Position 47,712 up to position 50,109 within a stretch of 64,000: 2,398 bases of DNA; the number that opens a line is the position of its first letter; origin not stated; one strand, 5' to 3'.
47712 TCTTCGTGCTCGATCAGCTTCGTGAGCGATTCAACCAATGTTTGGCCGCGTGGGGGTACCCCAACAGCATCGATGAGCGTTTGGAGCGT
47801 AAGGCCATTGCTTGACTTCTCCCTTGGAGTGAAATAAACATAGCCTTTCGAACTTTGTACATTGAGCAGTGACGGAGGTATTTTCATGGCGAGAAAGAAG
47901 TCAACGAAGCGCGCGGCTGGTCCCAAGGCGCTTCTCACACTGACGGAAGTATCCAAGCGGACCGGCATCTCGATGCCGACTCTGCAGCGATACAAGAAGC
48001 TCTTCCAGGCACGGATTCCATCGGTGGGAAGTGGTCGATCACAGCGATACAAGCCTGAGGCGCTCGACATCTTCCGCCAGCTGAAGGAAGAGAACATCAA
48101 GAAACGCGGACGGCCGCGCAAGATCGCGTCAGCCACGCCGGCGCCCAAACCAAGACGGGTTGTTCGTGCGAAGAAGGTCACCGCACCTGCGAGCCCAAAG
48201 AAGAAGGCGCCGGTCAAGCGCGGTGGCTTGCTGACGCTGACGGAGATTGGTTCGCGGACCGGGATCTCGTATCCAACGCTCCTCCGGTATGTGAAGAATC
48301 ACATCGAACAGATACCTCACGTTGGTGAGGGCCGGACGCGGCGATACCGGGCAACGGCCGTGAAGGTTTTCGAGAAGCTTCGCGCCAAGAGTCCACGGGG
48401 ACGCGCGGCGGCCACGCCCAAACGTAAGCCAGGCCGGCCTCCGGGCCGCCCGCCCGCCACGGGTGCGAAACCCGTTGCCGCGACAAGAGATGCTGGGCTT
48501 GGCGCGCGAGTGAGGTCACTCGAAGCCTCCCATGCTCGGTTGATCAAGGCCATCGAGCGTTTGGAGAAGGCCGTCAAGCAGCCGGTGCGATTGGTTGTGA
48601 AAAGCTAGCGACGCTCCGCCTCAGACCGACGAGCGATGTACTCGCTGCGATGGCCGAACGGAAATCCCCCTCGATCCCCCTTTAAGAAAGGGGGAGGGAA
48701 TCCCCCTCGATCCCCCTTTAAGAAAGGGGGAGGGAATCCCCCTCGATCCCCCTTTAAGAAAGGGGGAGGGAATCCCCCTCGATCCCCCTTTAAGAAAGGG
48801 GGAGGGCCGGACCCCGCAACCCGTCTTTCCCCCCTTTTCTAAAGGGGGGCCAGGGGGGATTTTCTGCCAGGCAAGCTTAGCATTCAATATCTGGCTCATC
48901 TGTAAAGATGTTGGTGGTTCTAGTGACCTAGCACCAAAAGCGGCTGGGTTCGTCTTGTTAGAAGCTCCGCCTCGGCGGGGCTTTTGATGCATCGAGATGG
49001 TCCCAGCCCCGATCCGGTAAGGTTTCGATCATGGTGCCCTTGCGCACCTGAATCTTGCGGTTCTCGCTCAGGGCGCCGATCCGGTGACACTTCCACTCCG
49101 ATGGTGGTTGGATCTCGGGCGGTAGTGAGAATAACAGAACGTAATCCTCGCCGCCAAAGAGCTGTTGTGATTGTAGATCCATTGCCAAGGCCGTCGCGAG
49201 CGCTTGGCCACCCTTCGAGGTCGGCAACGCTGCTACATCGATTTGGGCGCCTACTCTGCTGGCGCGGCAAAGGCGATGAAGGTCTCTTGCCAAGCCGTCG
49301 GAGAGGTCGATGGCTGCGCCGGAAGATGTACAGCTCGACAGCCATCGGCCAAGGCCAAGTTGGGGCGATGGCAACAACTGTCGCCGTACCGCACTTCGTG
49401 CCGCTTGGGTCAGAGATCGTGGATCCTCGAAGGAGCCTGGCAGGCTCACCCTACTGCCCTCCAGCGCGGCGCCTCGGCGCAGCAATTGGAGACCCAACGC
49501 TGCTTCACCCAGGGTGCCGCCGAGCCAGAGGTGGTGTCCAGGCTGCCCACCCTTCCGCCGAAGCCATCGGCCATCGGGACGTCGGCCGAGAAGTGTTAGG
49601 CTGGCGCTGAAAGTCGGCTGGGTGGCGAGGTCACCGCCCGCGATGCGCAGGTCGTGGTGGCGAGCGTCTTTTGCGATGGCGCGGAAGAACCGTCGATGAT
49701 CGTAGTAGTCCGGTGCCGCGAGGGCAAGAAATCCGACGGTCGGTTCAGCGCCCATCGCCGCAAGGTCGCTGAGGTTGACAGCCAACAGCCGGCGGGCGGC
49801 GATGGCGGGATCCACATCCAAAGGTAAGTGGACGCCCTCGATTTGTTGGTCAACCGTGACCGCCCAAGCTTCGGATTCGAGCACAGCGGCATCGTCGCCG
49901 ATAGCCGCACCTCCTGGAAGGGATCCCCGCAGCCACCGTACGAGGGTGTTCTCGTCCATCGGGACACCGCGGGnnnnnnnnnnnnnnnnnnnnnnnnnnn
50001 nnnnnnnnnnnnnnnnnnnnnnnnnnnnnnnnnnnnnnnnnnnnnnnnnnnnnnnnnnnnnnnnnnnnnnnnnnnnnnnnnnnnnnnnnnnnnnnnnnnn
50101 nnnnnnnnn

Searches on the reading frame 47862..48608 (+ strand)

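Call 29: search_protein_families(library=pfam, proteins=[window:47862-48608:+], max_evalue=0.01)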
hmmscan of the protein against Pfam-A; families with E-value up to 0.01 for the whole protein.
window:47862-48608:+ (248 aa): 13 families
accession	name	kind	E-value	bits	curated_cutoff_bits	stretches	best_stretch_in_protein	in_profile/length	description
PF12728.13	HTH_17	-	4.5e-10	40.1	27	2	123-168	1-44/51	Helix-turn-helix domain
PF13411.12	MerR_1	-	4.3e-09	36.8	21.6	1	26-75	2-50/69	MerR HTH family regulatory protein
PF09339.16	HTH_IclR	-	2.3e-05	24.5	22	0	20-44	15-38/52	IclR helix-turn-helix domain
PF13384.12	HTH_23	-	9.1e-05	22.6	24.6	0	25-50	18-44/50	Homeodomain-like domain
PF13443.12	HTH_26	-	0.00015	22.4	22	0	26-46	12-32/63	Cro/C1-type HTH DNA-binding domain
PF22168.2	DIP2311-like_C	-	0.00025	21.7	27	0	148-164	46-62/63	Transcriptional regulator DIP2311-like, C-terminal domain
PF13412.12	HTH_24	-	0.00026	20.9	21.9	0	124-146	18-40/48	Winged helix-turn-helix DNA-binding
PF13551.12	HTH_29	-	0.00049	20.6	28.1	0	26-50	14-38/64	Winged helix-turn helix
PF01381.28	HTH_3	-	0.00074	20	23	0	25-45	10-30/55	Helix-turn-helix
PF09862.15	DUF2089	-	0.0011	19.1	33.4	0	126-140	19-33/47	Domain of unknown function (DUF2089)-HTH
PF04967.18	HTH_10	-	0.0027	17.9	23.1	0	125-150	25-50/53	HTH DNA binding domain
PF12802.13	MarR_2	-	0.0053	17.3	27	0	121-145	19-42/61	MarR family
PF00376.29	MerR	-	0.0095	16.2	28.2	0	28-45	3-20/38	MerR family regulatory protein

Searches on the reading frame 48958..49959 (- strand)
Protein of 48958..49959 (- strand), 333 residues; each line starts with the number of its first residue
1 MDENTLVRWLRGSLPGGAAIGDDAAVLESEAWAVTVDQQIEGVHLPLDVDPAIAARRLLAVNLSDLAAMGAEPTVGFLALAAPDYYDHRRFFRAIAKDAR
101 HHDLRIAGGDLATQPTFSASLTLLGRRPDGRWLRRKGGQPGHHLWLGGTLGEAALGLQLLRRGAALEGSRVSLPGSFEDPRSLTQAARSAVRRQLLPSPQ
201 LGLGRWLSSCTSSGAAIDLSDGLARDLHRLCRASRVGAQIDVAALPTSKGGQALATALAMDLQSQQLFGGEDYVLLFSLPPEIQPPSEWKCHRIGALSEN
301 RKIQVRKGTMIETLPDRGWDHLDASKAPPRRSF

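Call 29: search_protein_families(library=pfam, proteins=[window:48958-49959:-], max_evalue=0.01)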
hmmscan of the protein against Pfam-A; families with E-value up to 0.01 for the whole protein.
window:48958-49959:- (333 aa): 2 families
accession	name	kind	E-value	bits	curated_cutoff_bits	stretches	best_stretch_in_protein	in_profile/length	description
PF00586.29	AIRS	-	1.2e-17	64.8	24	1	21-125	1-110/112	AIR synthase related protein, N-terminal domain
PF02769.27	AIRS_C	-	0.0018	18.9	23.1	1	216-282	64-122/156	AIR synthase related protein, C-terminal domain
